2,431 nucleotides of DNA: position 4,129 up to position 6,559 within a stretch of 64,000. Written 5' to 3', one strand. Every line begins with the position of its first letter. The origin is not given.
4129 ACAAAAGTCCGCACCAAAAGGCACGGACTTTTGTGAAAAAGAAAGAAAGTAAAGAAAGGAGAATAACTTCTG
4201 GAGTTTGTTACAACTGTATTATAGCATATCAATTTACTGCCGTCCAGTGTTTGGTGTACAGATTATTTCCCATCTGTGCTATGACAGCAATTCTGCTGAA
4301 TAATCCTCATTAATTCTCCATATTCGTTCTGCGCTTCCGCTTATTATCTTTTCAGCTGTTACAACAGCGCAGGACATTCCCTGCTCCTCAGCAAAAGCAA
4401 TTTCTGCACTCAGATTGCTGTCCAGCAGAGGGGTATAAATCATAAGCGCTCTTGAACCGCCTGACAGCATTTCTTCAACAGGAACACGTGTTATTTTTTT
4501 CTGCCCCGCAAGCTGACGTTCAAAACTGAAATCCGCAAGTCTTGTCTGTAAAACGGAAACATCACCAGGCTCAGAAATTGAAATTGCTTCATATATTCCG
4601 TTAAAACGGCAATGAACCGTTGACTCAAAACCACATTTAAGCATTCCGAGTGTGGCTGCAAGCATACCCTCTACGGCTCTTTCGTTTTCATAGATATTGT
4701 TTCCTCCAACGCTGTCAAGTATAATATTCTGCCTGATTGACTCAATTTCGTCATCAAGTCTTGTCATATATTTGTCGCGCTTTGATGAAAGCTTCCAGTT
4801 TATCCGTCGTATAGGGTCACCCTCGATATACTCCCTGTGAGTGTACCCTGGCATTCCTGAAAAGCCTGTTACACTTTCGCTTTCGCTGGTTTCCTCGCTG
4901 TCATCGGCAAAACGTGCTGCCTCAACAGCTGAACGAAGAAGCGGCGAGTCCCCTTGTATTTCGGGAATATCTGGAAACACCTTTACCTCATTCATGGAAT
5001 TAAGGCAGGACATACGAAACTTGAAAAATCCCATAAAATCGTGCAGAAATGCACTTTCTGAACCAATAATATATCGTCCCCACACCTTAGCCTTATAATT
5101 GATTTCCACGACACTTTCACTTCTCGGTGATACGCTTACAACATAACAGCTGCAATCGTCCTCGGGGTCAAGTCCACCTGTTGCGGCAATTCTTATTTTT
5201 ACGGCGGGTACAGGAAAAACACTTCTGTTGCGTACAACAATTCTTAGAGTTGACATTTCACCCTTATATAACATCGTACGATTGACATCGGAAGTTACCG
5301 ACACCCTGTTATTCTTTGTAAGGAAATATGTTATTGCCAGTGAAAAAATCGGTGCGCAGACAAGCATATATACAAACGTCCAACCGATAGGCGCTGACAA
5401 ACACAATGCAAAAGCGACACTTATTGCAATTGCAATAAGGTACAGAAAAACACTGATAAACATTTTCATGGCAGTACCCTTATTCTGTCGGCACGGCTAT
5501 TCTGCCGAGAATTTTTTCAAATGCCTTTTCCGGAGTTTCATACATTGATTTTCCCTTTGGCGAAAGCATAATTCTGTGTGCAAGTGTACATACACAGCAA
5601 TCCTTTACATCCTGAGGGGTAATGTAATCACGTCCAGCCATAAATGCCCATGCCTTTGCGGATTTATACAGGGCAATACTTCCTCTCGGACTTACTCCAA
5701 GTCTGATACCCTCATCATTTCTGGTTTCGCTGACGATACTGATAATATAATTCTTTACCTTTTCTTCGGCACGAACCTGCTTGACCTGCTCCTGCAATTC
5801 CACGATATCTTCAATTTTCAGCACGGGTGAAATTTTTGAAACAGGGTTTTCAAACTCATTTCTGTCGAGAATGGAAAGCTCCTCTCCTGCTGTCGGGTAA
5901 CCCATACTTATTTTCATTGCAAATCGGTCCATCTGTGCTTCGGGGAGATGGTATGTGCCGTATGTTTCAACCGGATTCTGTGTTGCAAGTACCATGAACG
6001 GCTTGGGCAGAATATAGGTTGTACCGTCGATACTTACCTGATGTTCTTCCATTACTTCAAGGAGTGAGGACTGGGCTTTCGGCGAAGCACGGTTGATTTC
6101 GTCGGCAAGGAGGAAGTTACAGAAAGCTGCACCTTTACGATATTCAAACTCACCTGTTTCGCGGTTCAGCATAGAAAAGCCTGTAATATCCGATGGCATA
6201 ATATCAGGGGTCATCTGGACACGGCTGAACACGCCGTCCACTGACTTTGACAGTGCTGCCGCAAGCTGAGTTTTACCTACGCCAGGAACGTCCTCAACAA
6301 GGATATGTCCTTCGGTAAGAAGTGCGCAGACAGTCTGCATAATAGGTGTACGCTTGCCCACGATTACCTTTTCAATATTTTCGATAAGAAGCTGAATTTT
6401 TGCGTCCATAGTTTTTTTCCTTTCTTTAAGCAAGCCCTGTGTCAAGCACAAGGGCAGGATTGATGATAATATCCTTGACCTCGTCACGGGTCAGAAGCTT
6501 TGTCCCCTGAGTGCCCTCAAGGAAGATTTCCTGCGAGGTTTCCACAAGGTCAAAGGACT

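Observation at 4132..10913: Eight differently annotated genes appear to form one transcription unit: ABC-2 exporter, lipoprotein, methyltransferase, anchored protein, MoxR, DUF58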

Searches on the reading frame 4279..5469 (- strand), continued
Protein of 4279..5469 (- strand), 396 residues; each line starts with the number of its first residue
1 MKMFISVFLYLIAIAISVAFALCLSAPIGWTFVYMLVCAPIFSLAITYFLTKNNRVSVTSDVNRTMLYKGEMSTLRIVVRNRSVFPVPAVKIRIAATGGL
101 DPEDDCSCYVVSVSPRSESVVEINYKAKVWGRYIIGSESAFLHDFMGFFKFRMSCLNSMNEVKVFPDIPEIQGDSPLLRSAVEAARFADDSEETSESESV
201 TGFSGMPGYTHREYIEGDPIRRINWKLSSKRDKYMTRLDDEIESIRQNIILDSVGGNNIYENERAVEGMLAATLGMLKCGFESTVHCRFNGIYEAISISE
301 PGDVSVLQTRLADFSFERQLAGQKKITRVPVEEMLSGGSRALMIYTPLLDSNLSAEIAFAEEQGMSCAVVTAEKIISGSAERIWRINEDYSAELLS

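Call 65: fold_search(model_id=the predicted structure, library=pdb)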
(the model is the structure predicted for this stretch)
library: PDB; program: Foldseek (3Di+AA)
matches with E <= 10: 1952; with E <= 0.001: 165
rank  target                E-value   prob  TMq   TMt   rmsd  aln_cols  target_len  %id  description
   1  3idu_A                1.3e-06  1.00  0.21  0.62   4.5       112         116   20  Crystal Structure of the CARDB domain of the PF1109 protein in complex with di-metal ions from Pyrococcus furiosus, No (released 2009-08-04)
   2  7e1y_A                1.4e-06  1.00  0.21  0.16   4.9       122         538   19  Staphylothermus marinus amylopullulanase -SmApu (released 2022-02-09)
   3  3idu_B                1.9e-06  1.00  0.21  0.65   4.6       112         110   20  Crystal Structure of the CARDB domain of the PF1109 protein in complex with di-metal ions from Pyrococcus furiosus, No (released 2009-08-04)
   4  2qki_E                3.8e-06  1.00  0.21  0.41   4.2       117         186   14  Human C3c in complex with the inhibitor compstatin (released 2007-08-14)
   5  9fyn                  5.5e-06  1.00  0.22  0.12   3.4       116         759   14  Lacto-N-biosidase from Trueperella pyogenes (released 2024-10-09)
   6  2kl6_MODEL_1_A        5.5e-06  1.00  0.21  0.64   4.6       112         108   19  Solution NMR structure of the CARDB domain of PF1109 from Pyrococcus furiosus. Northeast Structural Genomics C (released 2009-08-25)
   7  8b5l_v                5.8e-06  1.00  0.22  0.49   4.2       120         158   10  Cryo-EM structure of ribosome-Sec61-TRAP (TRanslocon Associated Protein) translocon complex (released 2023-03-01)
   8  3frp_G                6.9e-06  1.00  0.21  0.37  13.1       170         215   11  Crystal Structure of Cobra Venom Factor, a Co-factor for C3- and C5 convertase CVFBb (released 2009-04-28)
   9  2a74_E                8.8e-06  1.00  0.21  0.42   4.0       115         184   14  Human Complement Component C3c (released 2005-09-27)
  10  7op0_A                9.4e-06  1.00  0.22  0.10   3.5       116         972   17  Crystal structure of complement C5 in complex with chemically synthesized K92 knob domain. (released 2022-04-06)
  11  3hrz_B                1.2e-05  1.00  0.22  0.35  13.7       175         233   12  Cobra Venom Factor (CVF) in complex with human factor B (released 2009-07-07)
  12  8coe_A                1.4e-05  1.00  0.22  0.10   3.6       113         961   17  complement C5 in complex with the LCP0195 nanobody (released 2024-01-03)
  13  8b0g_A                1.6e-05  1.00  0.21  0.07   3.9       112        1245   20  2C9, C5b9-CD59 structure (released 2023-02-22)
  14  8ayh_A                1.7e-05  1.00  0.21  0.11   4.2       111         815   18  Structure of Complement C5 in Complex with small molecule inhibitor and CVF (released 2022-12-21)
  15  2a74_B                2.0e-05  1.00  0.22  0.43   4.0       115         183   14  Human Complement Component C3c (released 2005-09-27)
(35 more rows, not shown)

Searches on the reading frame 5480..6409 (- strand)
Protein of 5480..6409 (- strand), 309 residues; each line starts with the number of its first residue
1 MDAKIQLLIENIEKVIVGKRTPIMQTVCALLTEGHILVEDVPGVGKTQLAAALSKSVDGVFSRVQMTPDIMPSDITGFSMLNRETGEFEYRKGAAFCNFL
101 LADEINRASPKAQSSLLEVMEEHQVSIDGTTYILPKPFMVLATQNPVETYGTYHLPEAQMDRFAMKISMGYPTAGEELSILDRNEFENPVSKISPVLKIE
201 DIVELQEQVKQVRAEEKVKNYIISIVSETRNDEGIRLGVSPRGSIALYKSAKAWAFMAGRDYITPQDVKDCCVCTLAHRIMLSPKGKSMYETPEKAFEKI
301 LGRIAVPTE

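Call 3: search_protein_families(library=pfam, proteins=[window:5480-6409:-], max_evalue=0.01)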
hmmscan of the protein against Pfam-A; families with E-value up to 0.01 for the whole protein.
window:5480-6409:- (309 aa): 9 families
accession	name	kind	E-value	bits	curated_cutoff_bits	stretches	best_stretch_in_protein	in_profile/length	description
PF07726.17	AAA_3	-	2.9e-58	195.8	27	1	35-165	1-131/131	ATPase family associated with various cellular activities (AAA)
PF17863.7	AAA_lid_2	-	4e-22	78.2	22.7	1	228-295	2-69/74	AAA lid domain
PF07728.20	AAA_5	-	1.2e-12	48.5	22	1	41-163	7-139/139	AAA domain (dynein-related subfamily)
PF00493.29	MCM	-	1.1e-06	28.4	23.3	1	28-155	52-180/224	MCM P-loop domain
PF20030.5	bpMoxR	-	2.8e-05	23.7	27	1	5-170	3-167/205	MoxR domain in the MoxR-vWA-beta-propeller ternary systems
PF00004.35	AAA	-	6.2e-05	23.9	21.2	1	41-170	6-130/131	ATPase family associated with various cellular activities (AAA)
PF00158.32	Sigma54_activat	-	0.0011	19.2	20.2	1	33-140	22-137/168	Sigma-54 interaction domain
PF07724.20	AAA_2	-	0.0021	18.6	27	1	33-126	3-105/166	AAA domain (Cdc48 subfamily)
PF05496.18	RuvB_N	-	0.0021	18.3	27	0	34-127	34-115/159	Holliday junction DNA helicase RuvB P-loop domain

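Call 12: search_protein_families(library=ncbifam, proteins=[window:5480-6409:-], max_evalue=0.01)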
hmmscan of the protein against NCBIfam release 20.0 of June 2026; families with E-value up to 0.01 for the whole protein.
window:5480-6409:- (309 aa): 12 families
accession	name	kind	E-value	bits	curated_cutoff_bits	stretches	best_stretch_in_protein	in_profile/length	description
TIGR02031.1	BchD-ChlD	equivalog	2.6e-14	52.8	499.55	1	99-287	94-278/608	magnesium chelatase ATPase subunit D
TIGR02442.1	Cob-chelat-sub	hypoth_equivalog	3e-09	35.9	779.45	1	100-289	131-319/641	putative cobaltochelatase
TIGR02640.1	gas_vesic_GvpN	equivalog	5.2e-08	32.7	266.8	1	100-217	109-223/262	gas vesicle protein GvpN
NF047784.1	MadB_ATPase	equivalog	1.4e-07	31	475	1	99-209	141-240/298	MadB family AAA-type ATPase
TIGR02030.1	BchI-ChlI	equivalog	8.1e-07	28.5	466.95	1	99-287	134-321/337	magnesium chelatase ATPase subunit I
NF009943.0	PRK13406.1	equivalog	6.6e-06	24.9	571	1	106-290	103-265/585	magnesium chelatase subunit D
NF001679.0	PRK00440.1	equivalog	0.00071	18.7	303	1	35-124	41-131/322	replication factor C small subunit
TIGR00635.1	ruvB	equivalog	0.0014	17.8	299.05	1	34-127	31-112/305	Holliday junction branch migration DNA helicase RuvB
NF010054.0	PRK13531.1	equivalog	0.0021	17.2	681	1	97-272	108-284/498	ATPase RavA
NF000868.0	PRK00080.1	equivalog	0.0045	15.9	282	0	34-127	52-133/330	Holliday junction branch migration DNA helicase RuvB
NF040949.1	minchrom_main_MCM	domain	0.0077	14.5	940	0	34-155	325-447/682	minichromosome maintenance protein MCM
NF041006.2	cell_div_CdvC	equivalog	0.0081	15.1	650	0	36-66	137-167/370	cell division protein CdvC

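Call 44: search_protein_families(library=padloc, proteins=[window:5480-6409:-], max_evalue=0.001)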
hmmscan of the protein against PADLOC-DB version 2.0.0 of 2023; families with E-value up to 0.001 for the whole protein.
window:5480-6409:- (309 aa): 0 families
